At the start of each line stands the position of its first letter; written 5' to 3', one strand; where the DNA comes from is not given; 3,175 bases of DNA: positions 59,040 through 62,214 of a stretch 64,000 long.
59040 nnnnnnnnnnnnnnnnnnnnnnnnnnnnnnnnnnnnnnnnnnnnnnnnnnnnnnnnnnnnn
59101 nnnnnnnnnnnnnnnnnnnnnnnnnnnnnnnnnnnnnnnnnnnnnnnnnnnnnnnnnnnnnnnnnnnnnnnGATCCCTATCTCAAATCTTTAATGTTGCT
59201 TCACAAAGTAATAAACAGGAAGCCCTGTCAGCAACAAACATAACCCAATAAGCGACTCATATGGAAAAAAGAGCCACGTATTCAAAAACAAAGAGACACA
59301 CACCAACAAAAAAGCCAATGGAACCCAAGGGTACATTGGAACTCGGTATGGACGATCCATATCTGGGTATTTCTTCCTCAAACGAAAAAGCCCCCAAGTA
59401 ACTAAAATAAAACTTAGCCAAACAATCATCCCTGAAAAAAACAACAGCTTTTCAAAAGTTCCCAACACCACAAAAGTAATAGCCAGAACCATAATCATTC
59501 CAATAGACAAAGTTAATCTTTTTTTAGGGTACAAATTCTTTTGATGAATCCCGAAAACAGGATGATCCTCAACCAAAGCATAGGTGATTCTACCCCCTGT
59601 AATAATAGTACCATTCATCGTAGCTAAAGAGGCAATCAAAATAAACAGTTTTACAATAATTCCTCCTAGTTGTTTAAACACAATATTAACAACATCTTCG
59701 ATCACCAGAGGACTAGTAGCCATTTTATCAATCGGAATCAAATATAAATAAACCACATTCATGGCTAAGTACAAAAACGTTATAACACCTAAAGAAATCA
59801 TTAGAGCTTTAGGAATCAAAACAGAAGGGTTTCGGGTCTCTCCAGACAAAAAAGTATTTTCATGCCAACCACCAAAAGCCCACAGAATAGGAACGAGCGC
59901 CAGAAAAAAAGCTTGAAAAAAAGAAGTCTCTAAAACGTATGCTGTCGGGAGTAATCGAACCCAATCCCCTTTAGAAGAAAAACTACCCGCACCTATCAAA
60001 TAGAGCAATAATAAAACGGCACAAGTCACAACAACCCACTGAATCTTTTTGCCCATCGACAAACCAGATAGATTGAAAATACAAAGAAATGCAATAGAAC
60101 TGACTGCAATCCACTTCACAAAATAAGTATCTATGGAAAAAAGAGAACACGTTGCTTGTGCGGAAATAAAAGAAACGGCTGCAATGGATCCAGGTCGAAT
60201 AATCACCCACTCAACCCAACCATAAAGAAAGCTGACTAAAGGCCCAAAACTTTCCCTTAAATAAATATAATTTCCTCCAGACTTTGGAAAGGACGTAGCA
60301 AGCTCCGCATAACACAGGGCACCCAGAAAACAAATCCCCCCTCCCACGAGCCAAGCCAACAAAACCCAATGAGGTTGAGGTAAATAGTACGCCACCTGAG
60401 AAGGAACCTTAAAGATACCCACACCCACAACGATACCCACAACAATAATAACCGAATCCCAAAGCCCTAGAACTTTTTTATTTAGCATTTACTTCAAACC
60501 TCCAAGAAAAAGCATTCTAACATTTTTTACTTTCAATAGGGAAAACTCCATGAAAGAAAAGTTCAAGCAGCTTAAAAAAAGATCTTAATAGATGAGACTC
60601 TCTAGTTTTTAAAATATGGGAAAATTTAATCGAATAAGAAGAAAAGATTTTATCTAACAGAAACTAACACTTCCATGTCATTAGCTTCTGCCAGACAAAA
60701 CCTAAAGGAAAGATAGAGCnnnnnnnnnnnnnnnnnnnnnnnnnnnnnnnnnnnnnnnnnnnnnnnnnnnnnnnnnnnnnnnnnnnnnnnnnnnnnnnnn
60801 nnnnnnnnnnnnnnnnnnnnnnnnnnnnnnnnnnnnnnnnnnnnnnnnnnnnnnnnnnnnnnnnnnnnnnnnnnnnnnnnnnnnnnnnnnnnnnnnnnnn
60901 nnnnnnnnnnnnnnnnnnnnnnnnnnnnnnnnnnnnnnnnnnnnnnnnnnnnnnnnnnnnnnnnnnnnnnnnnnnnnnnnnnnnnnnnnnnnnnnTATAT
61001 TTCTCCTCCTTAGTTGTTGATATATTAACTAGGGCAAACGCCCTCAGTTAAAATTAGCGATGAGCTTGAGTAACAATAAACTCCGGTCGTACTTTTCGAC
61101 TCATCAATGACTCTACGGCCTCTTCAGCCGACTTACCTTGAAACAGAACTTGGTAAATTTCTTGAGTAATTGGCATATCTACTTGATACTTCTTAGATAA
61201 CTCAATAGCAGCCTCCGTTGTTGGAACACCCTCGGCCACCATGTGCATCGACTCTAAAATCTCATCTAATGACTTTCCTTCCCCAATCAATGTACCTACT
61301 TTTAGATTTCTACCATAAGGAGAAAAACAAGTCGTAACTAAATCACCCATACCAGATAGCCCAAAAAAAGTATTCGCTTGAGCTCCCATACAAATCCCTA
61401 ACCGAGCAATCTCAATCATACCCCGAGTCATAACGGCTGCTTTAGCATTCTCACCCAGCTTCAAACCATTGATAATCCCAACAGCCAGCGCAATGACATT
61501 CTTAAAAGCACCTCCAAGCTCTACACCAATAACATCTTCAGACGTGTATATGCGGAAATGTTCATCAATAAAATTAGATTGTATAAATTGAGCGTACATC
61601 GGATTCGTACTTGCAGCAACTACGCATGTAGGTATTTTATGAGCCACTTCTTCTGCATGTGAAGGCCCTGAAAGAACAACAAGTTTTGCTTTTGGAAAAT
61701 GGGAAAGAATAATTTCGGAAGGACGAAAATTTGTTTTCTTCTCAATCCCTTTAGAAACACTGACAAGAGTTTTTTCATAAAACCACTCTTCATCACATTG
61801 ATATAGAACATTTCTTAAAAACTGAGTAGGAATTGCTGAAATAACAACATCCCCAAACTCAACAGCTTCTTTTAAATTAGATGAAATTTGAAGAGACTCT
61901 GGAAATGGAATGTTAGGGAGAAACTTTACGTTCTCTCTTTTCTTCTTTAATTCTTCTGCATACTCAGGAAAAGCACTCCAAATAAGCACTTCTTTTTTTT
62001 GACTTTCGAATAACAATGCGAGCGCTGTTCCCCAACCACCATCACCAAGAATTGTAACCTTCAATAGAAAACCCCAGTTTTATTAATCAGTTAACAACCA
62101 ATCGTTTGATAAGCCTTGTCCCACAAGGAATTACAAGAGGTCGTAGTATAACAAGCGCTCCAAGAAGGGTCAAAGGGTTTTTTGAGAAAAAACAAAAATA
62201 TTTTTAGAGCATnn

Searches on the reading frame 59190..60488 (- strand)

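Call 92: search_protein_families(library=pfam, proteins=[window:59190-60488:-], max_evalue=0.00001)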
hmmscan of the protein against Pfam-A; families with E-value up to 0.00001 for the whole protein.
window:59190-60488:- (432 aa): 2 families
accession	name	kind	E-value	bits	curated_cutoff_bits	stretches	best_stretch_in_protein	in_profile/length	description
PF13520.12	AA_permease_2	-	5.4e-47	161.1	27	1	7-410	1-408/427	Amino acid permease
PF00324.27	AA_permease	-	1.8e-22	80.1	24.6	1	13-404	3-420/470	Amino acid permease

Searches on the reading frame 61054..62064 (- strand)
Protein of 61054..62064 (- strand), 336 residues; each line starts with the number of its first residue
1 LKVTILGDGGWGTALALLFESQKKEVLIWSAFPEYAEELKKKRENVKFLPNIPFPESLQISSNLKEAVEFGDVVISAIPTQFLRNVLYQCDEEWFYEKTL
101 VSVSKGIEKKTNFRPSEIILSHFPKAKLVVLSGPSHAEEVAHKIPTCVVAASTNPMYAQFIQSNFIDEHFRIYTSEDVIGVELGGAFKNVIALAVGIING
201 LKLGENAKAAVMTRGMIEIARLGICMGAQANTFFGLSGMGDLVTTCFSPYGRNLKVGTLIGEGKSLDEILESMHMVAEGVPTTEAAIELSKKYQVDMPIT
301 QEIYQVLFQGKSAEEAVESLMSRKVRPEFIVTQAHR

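Call 92: search_protein_families(library=pfam, proteins=[window:61054-62064:-], max_evalue=0.00001)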
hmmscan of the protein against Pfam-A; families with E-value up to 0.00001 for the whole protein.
window:61054-62064:- (336 aa): 4 families
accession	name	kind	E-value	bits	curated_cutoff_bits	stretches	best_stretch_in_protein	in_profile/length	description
PF07479.19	NAD_Gly3P_dh_C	-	1.9e-56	190.6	25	1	177-318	1-142/142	NAD-dependent glycerol-3-phosphate dehydrogenase C-terminus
PF01210.29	NAD_Gly3P_dh_N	-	2.1e-46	158.2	23.1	1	2-156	1-156/158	NAD-dependent glycerol-3-phosphate dehydrogenase N-terminus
PF20618.3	GPD_NAD_C_bact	-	1.7e-18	67.4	27.6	1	237-303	1-66/66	Bacterial GPD, NAD-dependent C-terminal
PF03807.23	F420_oxidored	-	3e-08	34.6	21.6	1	2-105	1-93/94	NADP oxidoreductase coenzyme F420-dependent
